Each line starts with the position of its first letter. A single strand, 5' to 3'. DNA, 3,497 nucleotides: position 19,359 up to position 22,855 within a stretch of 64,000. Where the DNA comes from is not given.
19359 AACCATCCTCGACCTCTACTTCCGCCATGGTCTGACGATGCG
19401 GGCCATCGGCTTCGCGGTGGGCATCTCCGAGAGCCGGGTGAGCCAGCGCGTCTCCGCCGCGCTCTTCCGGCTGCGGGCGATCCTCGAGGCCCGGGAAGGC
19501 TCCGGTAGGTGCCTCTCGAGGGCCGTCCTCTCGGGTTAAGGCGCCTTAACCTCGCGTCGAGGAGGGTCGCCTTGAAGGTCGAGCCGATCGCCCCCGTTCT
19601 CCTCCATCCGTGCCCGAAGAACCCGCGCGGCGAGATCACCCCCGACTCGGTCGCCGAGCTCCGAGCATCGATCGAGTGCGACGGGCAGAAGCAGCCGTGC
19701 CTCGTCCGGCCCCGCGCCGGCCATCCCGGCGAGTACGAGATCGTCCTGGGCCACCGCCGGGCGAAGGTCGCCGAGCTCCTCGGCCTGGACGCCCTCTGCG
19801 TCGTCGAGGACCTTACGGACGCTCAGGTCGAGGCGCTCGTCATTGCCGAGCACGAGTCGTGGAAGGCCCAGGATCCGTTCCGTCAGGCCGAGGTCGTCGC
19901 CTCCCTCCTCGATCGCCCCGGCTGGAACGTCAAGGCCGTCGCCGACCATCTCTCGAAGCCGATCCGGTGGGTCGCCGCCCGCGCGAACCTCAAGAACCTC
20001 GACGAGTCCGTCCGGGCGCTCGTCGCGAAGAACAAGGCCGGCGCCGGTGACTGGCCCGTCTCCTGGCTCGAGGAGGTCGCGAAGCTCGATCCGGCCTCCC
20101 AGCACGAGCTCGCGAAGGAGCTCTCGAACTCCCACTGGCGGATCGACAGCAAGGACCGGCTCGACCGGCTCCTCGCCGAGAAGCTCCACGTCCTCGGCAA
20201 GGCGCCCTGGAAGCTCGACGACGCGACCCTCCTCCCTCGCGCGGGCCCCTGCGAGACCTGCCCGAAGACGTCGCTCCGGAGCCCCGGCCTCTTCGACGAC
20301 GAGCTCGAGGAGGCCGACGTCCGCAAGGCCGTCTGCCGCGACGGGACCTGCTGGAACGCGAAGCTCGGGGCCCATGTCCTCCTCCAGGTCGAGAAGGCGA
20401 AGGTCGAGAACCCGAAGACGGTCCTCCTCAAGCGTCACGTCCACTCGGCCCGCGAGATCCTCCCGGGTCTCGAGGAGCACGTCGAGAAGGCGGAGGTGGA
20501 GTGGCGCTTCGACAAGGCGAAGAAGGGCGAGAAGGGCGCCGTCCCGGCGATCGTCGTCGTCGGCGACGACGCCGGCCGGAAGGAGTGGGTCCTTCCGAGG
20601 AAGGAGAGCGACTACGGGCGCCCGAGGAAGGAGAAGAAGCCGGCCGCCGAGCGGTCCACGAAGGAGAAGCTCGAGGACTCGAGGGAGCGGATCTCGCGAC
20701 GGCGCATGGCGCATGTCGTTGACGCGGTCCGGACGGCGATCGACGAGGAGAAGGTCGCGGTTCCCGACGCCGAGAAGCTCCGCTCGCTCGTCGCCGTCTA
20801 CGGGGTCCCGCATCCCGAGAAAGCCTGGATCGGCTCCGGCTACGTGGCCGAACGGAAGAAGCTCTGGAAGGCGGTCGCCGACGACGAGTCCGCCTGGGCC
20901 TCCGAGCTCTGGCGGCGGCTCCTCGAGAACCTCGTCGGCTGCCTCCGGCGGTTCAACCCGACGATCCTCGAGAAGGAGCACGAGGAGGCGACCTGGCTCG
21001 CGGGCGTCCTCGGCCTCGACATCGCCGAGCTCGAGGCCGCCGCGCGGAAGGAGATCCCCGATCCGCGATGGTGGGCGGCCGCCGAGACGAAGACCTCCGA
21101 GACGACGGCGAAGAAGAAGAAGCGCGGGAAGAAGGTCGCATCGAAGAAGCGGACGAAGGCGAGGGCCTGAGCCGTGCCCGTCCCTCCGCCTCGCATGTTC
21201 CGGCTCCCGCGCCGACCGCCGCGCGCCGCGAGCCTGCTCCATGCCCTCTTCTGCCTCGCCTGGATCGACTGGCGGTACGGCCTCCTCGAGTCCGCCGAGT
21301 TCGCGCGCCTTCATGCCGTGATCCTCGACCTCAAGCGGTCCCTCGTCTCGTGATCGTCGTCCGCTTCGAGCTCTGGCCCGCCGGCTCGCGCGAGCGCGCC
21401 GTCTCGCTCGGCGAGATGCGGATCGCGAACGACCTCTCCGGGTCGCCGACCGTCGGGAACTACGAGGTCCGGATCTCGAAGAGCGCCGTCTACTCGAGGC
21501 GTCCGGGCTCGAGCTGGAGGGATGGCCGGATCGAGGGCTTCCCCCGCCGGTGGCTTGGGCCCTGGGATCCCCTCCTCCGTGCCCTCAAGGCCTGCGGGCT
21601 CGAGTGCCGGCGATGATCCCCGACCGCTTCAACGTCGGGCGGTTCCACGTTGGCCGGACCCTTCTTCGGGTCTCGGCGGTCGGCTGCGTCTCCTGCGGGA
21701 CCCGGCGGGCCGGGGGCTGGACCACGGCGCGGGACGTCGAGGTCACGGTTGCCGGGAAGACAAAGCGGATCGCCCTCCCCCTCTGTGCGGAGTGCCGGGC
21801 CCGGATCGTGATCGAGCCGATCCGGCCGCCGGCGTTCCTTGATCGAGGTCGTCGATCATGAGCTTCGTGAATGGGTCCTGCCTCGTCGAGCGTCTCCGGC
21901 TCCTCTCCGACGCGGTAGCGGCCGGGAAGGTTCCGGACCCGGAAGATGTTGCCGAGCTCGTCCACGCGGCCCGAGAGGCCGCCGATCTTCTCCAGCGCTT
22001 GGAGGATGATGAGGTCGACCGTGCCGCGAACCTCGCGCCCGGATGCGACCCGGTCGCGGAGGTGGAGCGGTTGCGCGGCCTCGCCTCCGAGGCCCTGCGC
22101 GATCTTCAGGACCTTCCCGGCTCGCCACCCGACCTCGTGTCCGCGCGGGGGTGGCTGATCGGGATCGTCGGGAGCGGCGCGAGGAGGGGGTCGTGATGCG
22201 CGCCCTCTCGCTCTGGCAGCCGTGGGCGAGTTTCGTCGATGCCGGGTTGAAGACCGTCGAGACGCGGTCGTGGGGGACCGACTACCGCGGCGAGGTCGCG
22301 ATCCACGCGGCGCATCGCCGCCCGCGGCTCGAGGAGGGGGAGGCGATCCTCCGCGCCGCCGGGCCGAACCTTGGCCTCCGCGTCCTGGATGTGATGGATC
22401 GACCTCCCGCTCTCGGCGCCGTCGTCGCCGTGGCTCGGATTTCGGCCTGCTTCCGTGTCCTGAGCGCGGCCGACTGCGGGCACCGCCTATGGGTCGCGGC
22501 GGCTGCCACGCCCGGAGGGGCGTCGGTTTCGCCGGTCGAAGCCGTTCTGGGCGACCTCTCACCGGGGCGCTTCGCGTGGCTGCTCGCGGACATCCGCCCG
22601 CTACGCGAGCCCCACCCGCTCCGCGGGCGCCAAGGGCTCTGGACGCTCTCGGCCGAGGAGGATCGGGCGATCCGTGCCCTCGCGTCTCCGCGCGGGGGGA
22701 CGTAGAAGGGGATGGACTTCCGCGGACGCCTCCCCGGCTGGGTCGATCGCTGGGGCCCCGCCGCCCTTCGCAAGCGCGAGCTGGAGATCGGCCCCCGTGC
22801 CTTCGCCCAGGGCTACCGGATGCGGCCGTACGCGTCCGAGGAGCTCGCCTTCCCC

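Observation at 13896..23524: Large terminase split into ATPase and nuclease genes 8 kb apart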

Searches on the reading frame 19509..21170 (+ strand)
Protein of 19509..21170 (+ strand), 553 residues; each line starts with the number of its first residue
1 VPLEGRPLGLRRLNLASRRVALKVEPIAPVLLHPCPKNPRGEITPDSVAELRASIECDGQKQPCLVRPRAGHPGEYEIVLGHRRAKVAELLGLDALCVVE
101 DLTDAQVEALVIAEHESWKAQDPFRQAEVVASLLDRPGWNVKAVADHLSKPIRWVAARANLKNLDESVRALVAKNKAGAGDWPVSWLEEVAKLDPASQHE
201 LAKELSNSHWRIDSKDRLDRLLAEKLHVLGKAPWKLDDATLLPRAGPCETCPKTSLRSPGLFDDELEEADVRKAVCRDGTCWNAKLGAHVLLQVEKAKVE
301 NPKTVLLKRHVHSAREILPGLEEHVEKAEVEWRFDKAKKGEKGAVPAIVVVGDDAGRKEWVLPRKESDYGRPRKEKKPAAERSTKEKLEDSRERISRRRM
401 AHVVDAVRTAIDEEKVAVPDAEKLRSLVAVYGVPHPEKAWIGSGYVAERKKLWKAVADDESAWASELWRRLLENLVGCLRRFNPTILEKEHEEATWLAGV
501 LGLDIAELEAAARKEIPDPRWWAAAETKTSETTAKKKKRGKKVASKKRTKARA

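Call 16: search_protein_families(library=pfam, proteins=[window:19509-21170:+], max_evalue=0.01)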
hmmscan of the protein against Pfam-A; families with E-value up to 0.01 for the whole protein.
window:19509-21170:+ (553 aa): 2 families
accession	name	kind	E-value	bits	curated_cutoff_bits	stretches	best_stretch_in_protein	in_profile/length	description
PF02195.25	ParB_N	-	2.8e-11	43.8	26.3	1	25-113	4-91/95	ParB N-terminal domain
PF08535.16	KorB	-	0.0019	18.5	22.3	1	138-173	3-38/89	KorB domain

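Call 17: search_protein_families(library=phrogs, proteins=[window:19509-21170:+], max_evalue=0.001)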
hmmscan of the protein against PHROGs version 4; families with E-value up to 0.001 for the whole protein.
window:19509-21170:+ (553 aa): 9 families
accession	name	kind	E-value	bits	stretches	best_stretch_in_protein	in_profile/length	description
phrog_4715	-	DNA, RNA and nucleotide metabolism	6.3e-19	68.8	1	24-205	147-343/630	ParB-like partition protein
phrog_18726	-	unknown function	4.3e-12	46.5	1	96-296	109-297/572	-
phrog_498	-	other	8.5e-11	42.1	1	23-114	34-122/633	DNA methyltransferase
phrog_8071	-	DNA, RNA and nucleotide metabolism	9.1e-11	42.6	1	31-187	14-163/389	ParB-like partition protein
phrog_3264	-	DNA, RNA and nucleotide metabolism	9.8e-11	42.8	1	36-114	60-137/337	ParB-like partition protein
phrog_620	-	DNA, RNA and nucleotide metabolism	1e-10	43.1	1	22-113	7-93/217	ParB-like partition protein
phrog_1033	-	DNA, RNA and nucleotide metabolism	9.9e-09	36.4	1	38-198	48-207/334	ParB-like partition protein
phrog_723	-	DNA, RNA and nucleotide metabolism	1e-07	33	1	19-100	8-87/223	ParB-like partition protein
phrog_15396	-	DNA, RNA and nucleotide metabolism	0.00012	23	1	27-115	7-90/258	ParB-like partition nuclease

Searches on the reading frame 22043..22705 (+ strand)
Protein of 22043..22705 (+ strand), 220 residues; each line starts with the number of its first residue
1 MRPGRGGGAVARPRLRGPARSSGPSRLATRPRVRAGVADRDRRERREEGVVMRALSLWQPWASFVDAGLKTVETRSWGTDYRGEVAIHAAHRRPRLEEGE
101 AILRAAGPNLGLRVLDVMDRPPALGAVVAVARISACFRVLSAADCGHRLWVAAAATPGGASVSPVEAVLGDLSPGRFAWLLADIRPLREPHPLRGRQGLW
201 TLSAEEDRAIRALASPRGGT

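Call 16: search_protein_families(library=pfam, proteins=[window:22043-22705:+], max_evalue=0.01)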
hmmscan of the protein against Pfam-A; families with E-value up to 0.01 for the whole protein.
window:22043-22705:+ (220 aa): 1 family
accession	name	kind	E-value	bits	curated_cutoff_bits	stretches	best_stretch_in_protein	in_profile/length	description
PF04266.20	ASCH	-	0.00076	20.6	21.2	1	55-100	1-43/103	ASCH domain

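Call 17: search_protein_families(library=phrogs, proteins=[window:22043-22705:+], max_evalue=0.001)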
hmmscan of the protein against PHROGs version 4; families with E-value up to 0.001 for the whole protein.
window:22043-22705:+ (220 aa): 1 family
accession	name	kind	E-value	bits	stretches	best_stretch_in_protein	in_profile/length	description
phrog_3193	-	unknown function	1.9e-32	113.9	1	43-213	76-217/269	-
